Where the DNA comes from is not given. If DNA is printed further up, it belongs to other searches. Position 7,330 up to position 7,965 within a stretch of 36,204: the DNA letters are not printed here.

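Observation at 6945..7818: Tandem divergent paralogs of an unrecognised ~112-aa protein with an invariant C-terminal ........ tail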

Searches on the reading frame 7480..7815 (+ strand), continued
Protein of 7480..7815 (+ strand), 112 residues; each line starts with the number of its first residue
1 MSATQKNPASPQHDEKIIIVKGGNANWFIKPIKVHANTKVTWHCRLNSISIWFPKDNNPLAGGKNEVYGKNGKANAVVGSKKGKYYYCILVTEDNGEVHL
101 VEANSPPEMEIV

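Call 41: search_protein_families(library=pfam, proteins=[L010:821-1234:+, L010:1228-3033:+, L010:3057-4391:+, L010:4405-6165:+, L010:6306-6953:+, L010:7023-7499:+, L009:225-896:+, L009:902-6130:+, L009:8389-9081:+], max_evalue=0.0001)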
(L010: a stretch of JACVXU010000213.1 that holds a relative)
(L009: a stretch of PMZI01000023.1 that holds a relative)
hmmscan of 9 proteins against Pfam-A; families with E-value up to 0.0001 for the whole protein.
L010:821-1234:+ (138 aa): 0 families

L010:1228-3033:+ (602 aa): 3 families
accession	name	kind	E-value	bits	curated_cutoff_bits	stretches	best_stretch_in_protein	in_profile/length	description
PF04253.20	TFR_dimer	-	2.6e-28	98.9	27.1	1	474-588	1-119/121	Transferrin receptor-like dimerisation domain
PF04389.22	Peptidase_M28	-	2e-18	67.3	21.3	1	177-377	2-174/193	Peptidase family M28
PF02225.27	PA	-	1.3e-05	25.6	23.9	1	4-64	16-63/95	PA domain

L010:3057-4391:+ (445 aa): 2 families
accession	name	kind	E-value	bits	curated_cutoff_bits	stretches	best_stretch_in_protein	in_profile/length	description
PF01979.26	Amidohydro_1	-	3.9e-36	125.4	25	1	84-434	1-344/345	Amidohydrolase family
PF07969.17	Amidohydro_3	-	4.3e-13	50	29.7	1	77-105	2-34/472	Amidohydrolase family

L010:4405-6165:+ (587 aa): 1 family
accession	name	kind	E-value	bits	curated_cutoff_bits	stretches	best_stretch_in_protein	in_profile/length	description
PF01019.26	G_glu_transpept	-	1.6e-151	506.1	27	1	81-579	2-512/512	Gamma-glutamyltranspeptidase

L010:6306-6953:+ (216 aa): 0 families

L010:7023-7499:+ (159 aa): 1 family
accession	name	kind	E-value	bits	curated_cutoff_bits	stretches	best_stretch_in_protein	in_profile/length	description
PF13419.12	HAD_2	-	2.4e-09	38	23.8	1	8-76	1-70/178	Haloacid dehalogenase-like hydrolase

L009:225-896:+ (224 aa): 1 family
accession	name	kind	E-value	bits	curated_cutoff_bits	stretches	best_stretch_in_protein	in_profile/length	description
PF25129.1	Pyr4-TMTC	-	1.3e-18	68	27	1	14-210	17-221/227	Pyr4-like transmembrane terpene cyclases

L009:902-6130:+ (1743 aa): 6 families
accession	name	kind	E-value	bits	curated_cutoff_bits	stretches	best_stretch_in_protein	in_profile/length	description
PF07228.17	SpoIIE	-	1.3e-52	179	25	1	1552-1741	2-191/192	Stage II sporulation protein E (SpoIIE)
PF13191.12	AAA_16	-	1.8e-43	149.4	32.6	1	300-482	2-162/167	AAA ATPase domain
PF00069.31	Pkinase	-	1.7e-36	126.4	31.7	1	8-257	1-252/263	Protein kinase domain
PF07714.23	PK_Tyr_Ser-Thr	-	1.4e-26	93.8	23.1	1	10-257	3-249/258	Protein tyrosine and serine/threonine kinase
PF01590.32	GAF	-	3.5e-16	60.4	22.4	1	1348-1488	4-133/133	GAF domain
PF13185.12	GAF_2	-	2.6e-14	54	28.6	1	1348-1489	6-136/136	GAF domain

L009:8389-9081:+ (231 aa): 0 families

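Call 42: search_solved_structures(query=A2, max_evalue=10, show_alignments=3)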
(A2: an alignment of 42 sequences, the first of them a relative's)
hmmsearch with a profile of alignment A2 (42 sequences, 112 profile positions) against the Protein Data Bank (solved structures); distinct sequences matched with E-value up to 10: 4.
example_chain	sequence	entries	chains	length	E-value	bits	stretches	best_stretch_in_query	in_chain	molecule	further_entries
2cf7_A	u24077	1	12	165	0.8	13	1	26-59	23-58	DPR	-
1umn_A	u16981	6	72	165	0.82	12.9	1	26-59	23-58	DPS-LIKE PEROXIDE RESISTANCE PROTEIN | DNA PROTECTION DURING STARVATION PROTEIN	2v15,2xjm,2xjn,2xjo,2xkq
2bw1_A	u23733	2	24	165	0.82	12.9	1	26-59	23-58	DPS-LIKE PEROXIDE RESISTANCE PROTEIN | DNA PROTECTION DURING STARVATION PROTEIN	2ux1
1cdb_A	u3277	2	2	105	0.86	12.9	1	22-97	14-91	CD2 | HUMAN CD2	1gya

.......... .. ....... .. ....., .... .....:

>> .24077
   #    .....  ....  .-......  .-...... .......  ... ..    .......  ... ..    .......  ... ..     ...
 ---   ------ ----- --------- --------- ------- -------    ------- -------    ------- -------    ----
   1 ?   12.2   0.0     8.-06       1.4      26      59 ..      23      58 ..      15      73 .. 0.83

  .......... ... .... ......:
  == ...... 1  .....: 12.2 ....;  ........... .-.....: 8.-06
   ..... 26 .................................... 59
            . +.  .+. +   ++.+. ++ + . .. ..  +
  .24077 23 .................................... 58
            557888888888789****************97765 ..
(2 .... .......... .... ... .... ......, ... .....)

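Call 45: search_protein_families(library=pfam, alignment_id=A4, max_evalue=0.01)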
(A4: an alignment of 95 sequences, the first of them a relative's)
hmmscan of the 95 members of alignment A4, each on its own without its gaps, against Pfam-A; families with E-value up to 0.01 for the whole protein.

A. member 1, P0001 (112 aa): 0 families

B. families by the number of members that match (of 95 scanned): 2 families
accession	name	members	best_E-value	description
PF24203.1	Phage_ProQ_C_like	1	0.0054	Phage ProQ C-terminal-like domain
PF12674.12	Zn_ribbon_2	1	0.0086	Putative zinc ribbon domain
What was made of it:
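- Closest known: PKD / fn3 / Ig-like repeat domains. Different: None of the 95 family members reaches any Pfam PKD or fn3 model (call 45).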

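Call 46: fold_search(model_id=the predicted structure, library=viral)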
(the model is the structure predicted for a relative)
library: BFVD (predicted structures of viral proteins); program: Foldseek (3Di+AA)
matches with E <= 10: 1168; with E <= 0.001: 1
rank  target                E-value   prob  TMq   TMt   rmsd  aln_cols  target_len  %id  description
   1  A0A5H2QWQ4            7.9e-04  1.00  0.38  0.09   6.8       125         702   11  (no name in the UniProt tables at hand)
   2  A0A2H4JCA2            1.4e-03  1.00  0.42  0.14   7.7       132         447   14  Putative tailspike protein [uncultured Caudovirales phage]
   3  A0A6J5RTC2            1.4e-03  1.00  0.44  0.40   6.6       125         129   10  Uncharacterized protein [uncultured Caudovirales phage]
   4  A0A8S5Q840            1.8e-03  0.98  0.32  0.32   9.9       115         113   14  Uncharacterized protein [Siphoviridae sp. ctdVv30]
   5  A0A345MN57            2.1e-03  1.00  0.43  0.22   7.4       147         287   16  (no name in the UniProt tables at hand)
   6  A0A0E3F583            2.5e-03  0.97  0.32  0.09  12.2       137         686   12  Peptidase S8/S53 domain-containing protein [Synechococcus phage ACG-2014e]
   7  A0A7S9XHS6            2.6e-03  0.99  0.35  0.32   7.7       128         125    8  (no name in the UniProt tables at hand)
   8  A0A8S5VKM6            2.8e-03  1.00  0.46  0.17   5.5       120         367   13  Uncharacterized protein [Ackermannviridae sp.]
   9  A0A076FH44            3.1e-03  0.98  0.36  0.11  13.9       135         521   13  Uncharacterized protein [Aureococcus anophagefferens virus]
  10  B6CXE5                3.3e-03  0.96  0.34  0.07   7.8       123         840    7  (no name in the UniProt tables at hand)
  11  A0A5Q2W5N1            3.9e-03  0.99  0.39  0.32  11.2       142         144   10  (no name in the UniProt tables at hand)
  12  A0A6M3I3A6            4.1e-03  0.99  0.39  0.37   7.4       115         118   18  (no name in the UniProt tables at hand)
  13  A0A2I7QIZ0            4.3e-03  0.96  0.30  0.08   8.9       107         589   11  (no name in the UniProt tables at hand)
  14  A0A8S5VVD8            4.9e-03  1.00  0.47  0.09   6.8       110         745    9  GDSL like Lipase Acylhydrolase [Ackermannviridae sp.]
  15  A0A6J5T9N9            5.4e-03  1.00  0.47  0.24   9.1       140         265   10  Uncharacterized protein [uncultured Caudovirales phage]
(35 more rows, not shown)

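Call 58: search_protein_families(library=padloc, proteins=[window:7480-7815:+], max_evalue=0.01)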
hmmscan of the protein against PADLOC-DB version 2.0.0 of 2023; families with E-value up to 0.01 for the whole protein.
window:7480-7815:+ (112 aa): 0 families

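Call 59: search_protein_families(library=phrogs, proteins=[window:7480-7815:+], max_evalue=0.01)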
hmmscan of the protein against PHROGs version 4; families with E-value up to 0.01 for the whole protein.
window:7480-7815:+ (112 aa): 0 families

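Call 76: search_protein_families(library=pfam, proteins=[P0046, P0079, P0092, P0096, P0124, P0131, P0137], max_evalue=0.001)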
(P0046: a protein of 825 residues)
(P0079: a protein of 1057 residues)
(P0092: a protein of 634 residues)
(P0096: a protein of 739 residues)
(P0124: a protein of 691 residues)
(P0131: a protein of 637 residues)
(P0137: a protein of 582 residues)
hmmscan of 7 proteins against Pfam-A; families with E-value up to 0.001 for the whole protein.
P0046 (825 aa): 19 families
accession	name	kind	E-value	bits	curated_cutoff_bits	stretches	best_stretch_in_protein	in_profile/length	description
PF18911.6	PKD_4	-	1.6e-71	236.8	27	9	79-160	3-85/85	PKD domain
PF00801.26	PKD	-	1.9e-42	143.6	23.5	8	723-793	9-77/80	PKD domain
PF07495.19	Y_Y_Y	-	1.7e-19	69.9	26.6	0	768-797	33-62/65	Y_Y_Y domain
PF22352.2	K319L-like_PKD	-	1.9e-16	60.2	27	0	39-69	54-84/84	K319L-like, PKD domain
PF08329.16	ChitinaseA_N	-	2.1e-15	57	21.2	0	38-81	76-119/133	Chitinase A, N-terminal domain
PF25039.1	BLTP1_M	-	2.4e-13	48.8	27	0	130-162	507-539/1483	BLTP1-like family middle region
PF05345.18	He_PIG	-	1.5e-11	45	24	0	39-69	65-95/96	Putative Ig domain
PF02494.22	HYR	-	1.9e-11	44.5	21.7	0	126-160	47-81/81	HYR domain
PF19077.6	Big_13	-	2.7e-11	44.3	27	0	28-69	58-100/102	Bacterial Ig-like domain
PF18981.6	InlK_D3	-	8.8e-11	42.2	25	0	37-69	42-73/75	Internalin K domain (D3/D4)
PF03051.21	Peptidase_C1_2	-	3.2e-10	39.8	22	0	731-778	363-410/438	Peptidase C1-like family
PF15418.12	DUF4625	-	5.2e-10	40.2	27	0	770-797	103-130/131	Domain of unknown function (DUF4625)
PF10406.14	TAF8_C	-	3.4e-09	37.5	21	0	35-48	9-22/49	Transcription factor TFIID complex subunit 8 C-term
PF24421.1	Ig_J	-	8.8e-09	35.9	29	0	41-73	72-104/104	Tip attachment protein J, Ig-like domain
PF18887.5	MBG_3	-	2.8e-07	31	25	0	770-800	42-71/72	MBG domain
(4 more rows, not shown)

P0079 (1057 aa): 9 families
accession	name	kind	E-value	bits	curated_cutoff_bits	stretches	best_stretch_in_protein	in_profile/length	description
PF25359.1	PH_met_RdRP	-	5.8e-12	46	27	0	657-688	50-81/220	Metazoan RdRP associated PH-like domain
PF11502.13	BCL9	-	2.2e-11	43.9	25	0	931-946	22-37/39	B-cell lymphoma 9 protein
PF14793.11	DUF4478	-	2.4e-10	40.8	25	0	891-922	3-34/109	Pyrimidine/purine nucleotide 5'-monophosphate nucleosidases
PF03603.18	DNA_III_psi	-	1.4e-08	35.5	22.2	0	856-913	56-116/127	DNA polymerase III psi subunit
PF24136.1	DUF7403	-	1.8e-06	28.4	27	0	874-904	5-35/106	Domain of unknown function (DUF7403)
PF10584.14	Proteasome_A_N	-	3.2e-06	27.1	27.7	0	515-522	10-17/23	Proteasome subunit A N-terminal signature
PF18113.7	Rbx_binding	-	4.5e-05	23.6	22.1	0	544-565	32-53/71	Rubredoxin binding C-terminal domain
PF17644.7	30K_MP_core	-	6.8e-05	23.2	25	0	602-633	33-64/138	Jelly-roll domain of 30K viral movement proteins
PF06502.16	Equine_IAV_S2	-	0.00029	21.3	21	0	486-503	20-37/67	Equine infectious anaemia virus S2 protein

P0092 (634 aa): 8 families
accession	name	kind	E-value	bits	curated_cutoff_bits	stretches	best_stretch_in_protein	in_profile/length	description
PF16656.11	Pur_ac_phosph_N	-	3.5e-35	120.9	30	5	147-235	3-93/93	Purple acid Phosphatase, N-terminal domain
PF00041.27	fn3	-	2.2e-22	79.5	25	3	443-531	4-83/84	Fibronectin type III domain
PF25788.1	Ig_Rha78A_N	-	2.1e-09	38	27.4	0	254-335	15-102/105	Rha78A-like, N-terminal immunoglobulin domain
PF16655.11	PhoD_N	-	3.7e-09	37.5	30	0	158-220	26-80/90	PhoD-like phosphatase, N-terminal domain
PF19077.6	Big_13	-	2.7e-08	34.7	27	0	259-332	27-98/102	Bacterial Ig-like domain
PF25059.1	FN3_DSCAM-DSCAML_C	-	1.3e-07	32.2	39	0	294-341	41-86/89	DSCAM/DSCAML C-terminal Fn3-like domain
PF17425.8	Arylsulfotran_N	-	9.6e-07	29.2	24.2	1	154-235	8-87/88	Arylsulfotransferase Ig-like domain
PF25814.1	fn3_SORL1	-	2.1e-06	28.1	27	0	342-386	2-46/90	SORL1-like, fn3 domain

P0096 (739 aa): 6 families
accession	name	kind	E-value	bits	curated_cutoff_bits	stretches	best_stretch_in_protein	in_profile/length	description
PF11301.13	DUF3103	-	1.6e-15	57.4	25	0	203-246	175-214/351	Protein of unknown function (DUF3103)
PF14793.11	DUF4478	-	4.5e-10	39.9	25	0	180-211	3-34/109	Pyrimidine/purine nucleotide 5'-monophosphate nucleosidases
PF10584.14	Proteasome_A_N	-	6.7e-07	29.3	27.7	0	119-126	10-17/23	Proteasome subunit A N-terminal signature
PF08071.17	RS4NT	-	2.3e-06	27.9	27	0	374-390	6-22/37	RS4NT (NUC023) domain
PF11502.13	BCL9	-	7e-06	26.2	25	0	660-674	22-36/39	B-cell lymphoma 9 protein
PF21965.2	SAMP2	-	0.00057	20.7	27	0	200-223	18-41/63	Small archaeal modifier protein 2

P0124 (691 aa): 3 families
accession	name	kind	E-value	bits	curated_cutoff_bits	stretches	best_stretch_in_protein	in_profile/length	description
PF03781.23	FGE-sulfatase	-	5.7e-41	141.3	23.3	1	457-688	4-254/255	Sulfatase-modifying factor enzyme 1-like domain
PF04234.18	CopC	-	1.8e-05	26.1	23.3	0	268-295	55-80/92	CopC domain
PF24489.1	Ig_J_second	-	0.00063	20.2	27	0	409-442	54-90/105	Tip attachment protein J second Ig-like domain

P0131 (637 aa): 6 families
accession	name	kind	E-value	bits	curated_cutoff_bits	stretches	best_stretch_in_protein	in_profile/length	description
PF02246.21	B1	-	2.6e-10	40.6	25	0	159-182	29-52/69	Protein L b1 domain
PF07504.19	FTP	-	4.4e-06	26.9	21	0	407-423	34-50/51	Fungalysin/Thermolysin Propeptide Motif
PF02643.20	DUF192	-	1e-05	26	27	0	411-439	54-82/96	Uncharacterized ACR, COG1430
PF21203.3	ECM10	-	1.4e-05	26.4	23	0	112-136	3-30/98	ER membrane protein complex subunit 10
PF04519.19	Bactofilin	-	0.00017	22.2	27.9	0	84-122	56-94/98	Polymer-forming cytoskeletal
PF12860.13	PAS_7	-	0.00049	20.7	27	0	176-198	82-104/115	PAS fold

P0137 (582 aa): 8 families
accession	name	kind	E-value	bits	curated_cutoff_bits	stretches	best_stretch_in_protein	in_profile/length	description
PF16656.11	Pur_ac_phosph_N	-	1.2e-42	144.8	30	5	391-478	4-93/93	Purple acid Phosphatase, N-terminal domain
PF00041.27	fn3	-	8.2e-19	68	25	0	388-473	3-80/84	Fibronectin type III domain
PF16655.11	PhoD_N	-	3e-10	40.9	30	0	200-263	18-78/90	PhoD-like phosphatase, N-terminal domain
PF25814.1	fn3_SORL1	-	3.4e-05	24.2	27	0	85-157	2-70/90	SORL1-like, fn3 domain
PF17425.8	Arylsulfotran_N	-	9.7e-05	22.8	24.2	0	321-376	32-87/88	Arylsulfotransferase Ig-like domain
PF25059.1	FN3_DSCAM-DSCAML_C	-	0.00012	22.8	39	0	339-386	44-89/89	DSCAM/DSCAML C-terminal Fn3-like domain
PF24489.1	Ig_J_second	-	0.00016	22.1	27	0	213-267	32-85/105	Tip attachment protein J second Ig-like domain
PF16794.11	fn3_4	-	0.00085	19.7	27.1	0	227-270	56-99/103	Fibronectin-III type domain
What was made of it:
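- Tried and rejected: They are PKD/fn3 repeat proteins, so the similarity is generic (call 76).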

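Call 84: list_cluster_members(proteins=[P0047, P0057, P0058, P0063, P0088, P0089, P0127, P0141, P0103, P0053])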
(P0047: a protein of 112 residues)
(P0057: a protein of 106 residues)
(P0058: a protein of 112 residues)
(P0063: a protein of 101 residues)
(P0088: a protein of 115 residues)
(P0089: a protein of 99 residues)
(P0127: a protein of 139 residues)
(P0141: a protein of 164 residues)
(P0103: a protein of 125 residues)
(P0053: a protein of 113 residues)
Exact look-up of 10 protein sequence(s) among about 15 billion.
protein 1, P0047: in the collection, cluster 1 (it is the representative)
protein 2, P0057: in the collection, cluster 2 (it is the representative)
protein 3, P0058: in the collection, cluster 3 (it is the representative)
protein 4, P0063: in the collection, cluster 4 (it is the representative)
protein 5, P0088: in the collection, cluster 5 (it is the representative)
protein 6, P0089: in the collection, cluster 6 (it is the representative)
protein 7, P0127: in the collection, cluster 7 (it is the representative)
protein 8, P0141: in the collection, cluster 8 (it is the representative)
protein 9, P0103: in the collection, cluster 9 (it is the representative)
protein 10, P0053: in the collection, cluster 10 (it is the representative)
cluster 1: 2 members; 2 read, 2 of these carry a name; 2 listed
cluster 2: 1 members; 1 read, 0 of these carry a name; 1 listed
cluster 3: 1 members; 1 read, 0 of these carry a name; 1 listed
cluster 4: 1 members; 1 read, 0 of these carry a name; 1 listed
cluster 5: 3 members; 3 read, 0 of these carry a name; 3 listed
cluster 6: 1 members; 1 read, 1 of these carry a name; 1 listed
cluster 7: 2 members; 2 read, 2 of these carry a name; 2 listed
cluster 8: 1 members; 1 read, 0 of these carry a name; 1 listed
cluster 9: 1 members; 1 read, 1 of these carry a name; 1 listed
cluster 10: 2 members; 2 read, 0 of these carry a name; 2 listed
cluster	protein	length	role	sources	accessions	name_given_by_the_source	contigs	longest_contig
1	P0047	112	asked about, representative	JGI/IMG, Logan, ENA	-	hypothetical protein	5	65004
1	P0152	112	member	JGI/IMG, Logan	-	hypothetical protein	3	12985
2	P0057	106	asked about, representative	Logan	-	-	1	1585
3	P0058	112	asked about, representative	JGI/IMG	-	-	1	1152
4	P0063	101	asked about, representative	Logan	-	-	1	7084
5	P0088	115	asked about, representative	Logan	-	-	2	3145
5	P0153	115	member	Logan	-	-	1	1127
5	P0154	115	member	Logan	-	-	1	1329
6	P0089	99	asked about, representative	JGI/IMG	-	hypothetical protein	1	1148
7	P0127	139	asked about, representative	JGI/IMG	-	hypothetical protein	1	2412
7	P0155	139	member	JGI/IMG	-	hypothetical protein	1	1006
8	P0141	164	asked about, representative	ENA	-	-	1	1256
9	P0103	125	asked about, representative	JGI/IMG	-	hypothetical protein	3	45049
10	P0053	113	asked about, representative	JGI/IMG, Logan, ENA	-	-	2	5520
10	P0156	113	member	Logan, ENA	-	-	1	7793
